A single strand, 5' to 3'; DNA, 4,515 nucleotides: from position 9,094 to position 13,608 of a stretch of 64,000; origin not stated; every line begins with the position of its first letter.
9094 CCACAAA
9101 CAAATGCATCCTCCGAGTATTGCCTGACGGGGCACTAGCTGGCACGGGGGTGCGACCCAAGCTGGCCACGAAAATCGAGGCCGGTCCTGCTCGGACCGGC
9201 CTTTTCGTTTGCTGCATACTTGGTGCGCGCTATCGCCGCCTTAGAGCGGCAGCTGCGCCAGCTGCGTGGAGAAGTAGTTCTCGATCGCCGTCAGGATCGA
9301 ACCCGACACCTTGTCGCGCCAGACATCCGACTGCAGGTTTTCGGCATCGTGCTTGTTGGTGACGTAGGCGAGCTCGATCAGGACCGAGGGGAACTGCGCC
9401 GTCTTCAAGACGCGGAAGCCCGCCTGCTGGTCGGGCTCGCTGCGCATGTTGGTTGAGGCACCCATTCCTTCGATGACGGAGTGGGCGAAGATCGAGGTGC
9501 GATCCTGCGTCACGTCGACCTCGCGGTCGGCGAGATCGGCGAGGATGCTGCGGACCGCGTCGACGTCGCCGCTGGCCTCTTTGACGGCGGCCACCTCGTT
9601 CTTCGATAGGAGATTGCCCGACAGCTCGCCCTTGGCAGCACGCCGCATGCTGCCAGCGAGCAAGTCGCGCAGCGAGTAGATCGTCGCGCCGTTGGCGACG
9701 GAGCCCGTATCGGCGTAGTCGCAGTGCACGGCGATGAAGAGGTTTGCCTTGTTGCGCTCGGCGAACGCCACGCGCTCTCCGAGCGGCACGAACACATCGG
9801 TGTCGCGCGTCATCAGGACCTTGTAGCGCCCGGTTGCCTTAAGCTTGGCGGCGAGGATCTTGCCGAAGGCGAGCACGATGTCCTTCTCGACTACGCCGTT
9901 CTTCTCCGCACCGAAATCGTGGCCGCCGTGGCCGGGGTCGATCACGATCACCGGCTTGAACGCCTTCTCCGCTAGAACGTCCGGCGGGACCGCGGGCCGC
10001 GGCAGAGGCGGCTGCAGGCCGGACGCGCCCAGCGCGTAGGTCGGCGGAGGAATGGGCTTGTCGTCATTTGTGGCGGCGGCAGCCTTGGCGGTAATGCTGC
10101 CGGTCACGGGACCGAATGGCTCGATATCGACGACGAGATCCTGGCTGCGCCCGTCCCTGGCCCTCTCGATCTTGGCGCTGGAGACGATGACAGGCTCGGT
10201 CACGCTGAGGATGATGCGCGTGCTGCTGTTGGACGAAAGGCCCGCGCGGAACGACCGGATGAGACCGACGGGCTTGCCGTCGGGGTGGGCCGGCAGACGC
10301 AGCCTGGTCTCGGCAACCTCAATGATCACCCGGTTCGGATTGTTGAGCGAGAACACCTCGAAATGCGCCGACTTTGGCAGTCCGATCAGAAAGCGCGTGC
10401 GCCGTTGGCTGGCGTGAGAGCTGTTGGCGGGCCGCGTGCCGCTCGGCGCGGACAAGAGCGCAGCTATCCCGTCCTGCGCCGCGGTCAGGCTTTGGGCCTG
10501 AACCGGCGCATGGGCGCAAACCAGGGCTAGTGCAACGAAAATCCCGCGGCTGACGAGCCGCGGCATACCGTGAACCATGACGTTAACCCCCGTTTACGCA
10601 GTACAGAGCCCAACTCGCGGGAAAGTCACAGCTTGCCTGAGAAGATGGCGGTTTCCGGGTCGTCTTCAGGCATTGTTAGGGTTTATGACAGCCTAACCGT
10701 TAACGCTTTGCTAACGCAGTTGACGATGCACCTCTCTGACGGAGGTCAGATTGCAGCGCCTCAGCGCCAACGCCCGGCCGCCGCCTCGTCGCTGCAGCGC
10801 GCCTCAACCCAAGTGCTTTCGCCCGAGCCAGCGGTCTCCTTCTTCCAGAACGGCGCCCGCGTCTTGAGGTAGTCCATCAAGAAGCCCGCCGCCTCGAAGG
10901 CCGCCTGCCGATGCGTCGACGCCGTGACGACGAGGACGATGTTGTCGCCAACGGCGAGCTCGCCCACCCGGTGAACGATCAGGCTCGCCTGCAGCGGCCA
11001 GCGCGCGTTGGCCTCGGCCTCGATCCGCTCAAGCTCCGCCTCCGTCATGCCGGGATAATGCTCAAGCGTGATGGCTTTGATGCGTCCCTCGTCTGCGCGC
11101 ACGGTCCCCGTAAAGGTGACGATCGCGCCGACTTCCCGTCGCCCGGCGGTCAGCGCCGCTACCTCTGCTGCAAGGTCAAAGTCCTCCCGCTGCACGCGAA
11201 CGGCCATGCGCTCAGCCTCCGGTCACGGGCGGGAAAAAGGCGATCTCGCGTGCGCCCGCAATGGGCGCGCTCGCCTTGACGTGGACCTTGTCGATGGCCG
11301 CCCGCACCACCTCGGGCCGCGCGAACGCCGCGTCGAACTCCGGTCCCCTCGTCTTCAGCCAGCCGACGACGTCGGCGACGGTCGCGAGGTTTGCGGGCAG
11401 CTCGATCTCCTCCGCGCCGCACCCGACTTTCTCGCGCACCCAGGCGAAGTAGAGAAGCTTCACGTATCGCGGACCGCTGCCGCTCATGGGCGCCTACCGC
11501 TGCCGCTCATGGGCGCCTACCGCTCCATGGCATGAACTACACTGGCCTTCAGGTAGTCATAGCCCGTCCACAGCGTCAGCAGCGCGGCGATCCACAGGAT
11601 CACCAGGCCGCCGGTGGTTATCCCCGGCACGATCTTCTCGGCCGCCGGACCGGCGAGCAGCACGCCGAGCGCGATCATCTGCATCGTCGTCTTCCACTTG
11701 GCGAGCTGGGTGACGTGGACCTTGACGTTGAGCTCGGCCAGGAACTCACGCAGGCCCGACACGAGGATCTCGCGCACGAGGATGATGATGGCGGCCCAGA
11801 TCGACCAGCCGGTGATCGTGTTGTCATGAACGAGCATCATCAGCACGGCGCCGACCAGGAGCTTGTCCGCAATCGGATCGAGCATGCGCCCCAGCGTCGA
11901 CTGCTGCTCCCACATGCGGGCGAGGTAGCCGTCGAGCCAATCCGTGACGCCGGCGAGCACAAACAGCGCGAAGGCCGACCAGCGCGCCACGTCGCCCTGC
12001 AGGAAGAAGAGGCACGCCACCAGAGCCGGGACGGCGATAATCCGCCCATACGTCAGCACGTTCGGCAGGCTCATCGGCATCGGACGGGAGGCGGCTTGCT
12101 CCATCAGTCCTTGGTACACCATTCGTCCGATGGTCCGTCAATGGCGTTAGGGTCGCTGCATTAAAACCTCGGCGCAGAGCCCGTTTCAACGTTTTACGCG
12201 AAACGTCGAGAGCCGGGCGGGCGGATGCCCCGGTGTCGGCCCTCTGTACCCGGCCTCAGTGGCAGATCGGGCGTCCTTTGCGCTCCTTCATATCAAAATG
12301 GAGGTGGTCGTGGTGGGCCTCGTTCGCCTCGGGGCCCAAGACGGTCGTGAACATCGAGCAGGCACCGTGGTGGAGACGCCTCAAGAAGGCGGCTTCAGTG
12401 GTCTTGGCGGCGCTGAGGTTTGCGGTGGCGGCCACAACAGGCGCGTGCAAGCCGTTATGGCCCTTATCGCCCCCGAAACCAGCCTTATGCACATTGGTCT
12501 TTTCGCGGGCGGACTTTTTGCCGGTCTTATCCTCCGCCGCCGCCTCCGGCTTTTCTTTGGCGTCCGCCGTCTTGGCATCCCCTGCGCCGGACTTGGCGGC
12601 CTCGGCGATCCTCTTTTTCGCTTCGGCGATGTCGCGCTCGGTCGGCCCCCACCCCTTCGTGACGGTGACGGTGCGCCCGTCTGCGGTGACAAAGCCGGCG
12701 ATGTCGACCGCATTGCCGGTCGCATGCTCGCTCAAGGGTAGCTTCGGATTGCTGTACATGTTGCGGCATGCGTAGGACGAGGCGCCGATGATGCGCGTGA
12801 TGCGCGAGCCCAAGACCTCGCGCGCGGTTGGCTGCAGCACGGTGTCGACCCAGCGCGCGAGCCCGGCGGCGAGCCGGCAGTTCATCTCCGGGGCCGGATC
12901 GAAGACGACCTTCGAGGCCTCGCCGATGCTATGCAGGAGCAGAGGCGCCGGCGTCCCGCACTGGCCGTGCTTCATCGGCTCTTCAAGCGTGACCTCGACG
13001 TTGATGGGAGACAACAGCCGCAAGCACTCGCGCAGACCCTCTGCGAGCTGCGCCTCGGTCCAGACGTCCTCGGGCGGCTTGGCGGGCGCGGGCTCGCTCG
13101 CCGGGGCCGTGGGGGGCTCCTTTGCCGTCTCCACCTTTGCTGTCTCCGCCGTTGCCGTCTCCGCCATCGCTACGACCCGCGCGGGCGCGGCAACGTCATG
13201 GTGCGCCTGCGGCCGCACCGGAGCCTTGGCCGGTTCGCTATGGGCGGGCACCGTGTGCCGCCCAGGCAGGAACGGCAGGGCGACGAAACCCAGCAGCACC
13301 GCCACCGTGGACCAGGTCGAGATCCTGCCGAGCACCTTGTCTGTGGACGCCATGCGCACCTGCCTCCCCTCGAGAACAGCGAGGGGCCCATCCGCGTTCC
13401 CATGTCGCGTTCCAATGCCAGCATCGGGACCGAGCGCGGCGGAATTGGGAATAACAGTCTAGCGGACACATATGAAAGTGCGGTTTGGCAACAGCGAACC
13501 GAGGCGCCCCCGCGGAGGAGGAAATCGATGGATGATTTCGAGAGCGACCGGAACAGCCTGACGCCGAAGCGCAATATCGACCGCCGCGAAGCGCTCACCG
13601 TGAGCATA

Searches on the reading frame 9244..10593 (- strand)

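Call 47: search_protein_families(library=pfam, proteins=[window:9244-10593:-], max_evalue=0.0001)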
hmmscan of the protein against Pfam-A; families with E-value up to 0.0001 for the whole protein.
window:9244-10593:- (450 aa): 2 families
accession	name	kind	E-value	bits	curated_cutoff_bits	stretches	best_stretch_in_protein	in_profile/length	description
PF01520.23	Amidase_3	-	2.9e-43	148.3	27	1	216-439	1-174/174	N-acetylmuramoyl-L-alanine amidase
PF11741.13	AMIN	-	9.3e-05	22.9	20.5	0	64-135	9-82/101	AMIN domain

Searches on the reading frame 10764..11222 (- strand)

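Call 47: search_protein_families(library=pfam, proteins=[window:10764-11222:-], max_evalue=0.0001)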
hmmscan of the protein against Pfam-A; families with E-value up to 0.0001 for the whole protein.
window:10764-11222:- (153 aa): 1 family
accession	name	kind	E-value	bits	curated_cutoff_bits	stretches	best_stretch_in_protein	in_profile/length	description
PF02391.22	MoaE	-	1.3e-37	128.9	23.4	1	10-122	1-114/114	MoaE protein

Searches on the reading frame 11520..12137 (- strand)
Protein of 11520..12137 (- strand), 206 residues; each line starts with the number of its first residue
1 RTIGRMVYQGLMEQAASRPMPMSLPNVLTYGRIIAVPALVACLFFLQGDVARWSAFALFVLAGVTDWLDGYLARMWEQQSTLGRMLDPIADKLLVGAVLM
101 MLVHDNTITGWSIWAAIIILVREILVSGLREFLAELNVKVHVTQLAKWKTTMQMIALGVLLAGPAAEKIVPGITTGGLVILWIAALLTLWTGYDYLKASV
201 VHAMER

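Call 47: search_protein_families(library=pfam, proteins=[window:11520-12137:-], max_evalue=0.0001)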
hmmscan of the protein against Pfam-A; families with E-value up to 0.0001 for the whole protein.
window:11520-12137:- (206 aa): 1 family
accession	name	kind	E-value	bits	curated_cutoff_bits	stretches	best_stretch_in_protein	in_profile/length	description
PF01066.26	CDP-OH_P_transf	-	4.2e-38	131.6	22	1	22-190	1-152/152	CDP-alcohol phosphatidyltransferase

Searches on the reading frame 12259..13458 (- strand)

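Call 47: search_protein_families(library=pfam, proteins=[window:12259-13458:-], max_evalue=0.0001)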
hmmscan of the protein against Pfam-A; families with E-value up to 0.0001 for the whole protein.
window:12259-13458:- (400 aa): 1 family
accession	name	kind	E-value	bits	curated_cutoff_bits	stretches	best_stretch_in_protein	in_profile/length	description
PF06904.17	Extensin-like_C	-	5.1e-51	173.8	25.4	2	144-285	2-139/176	Extensin-like protein C-terminus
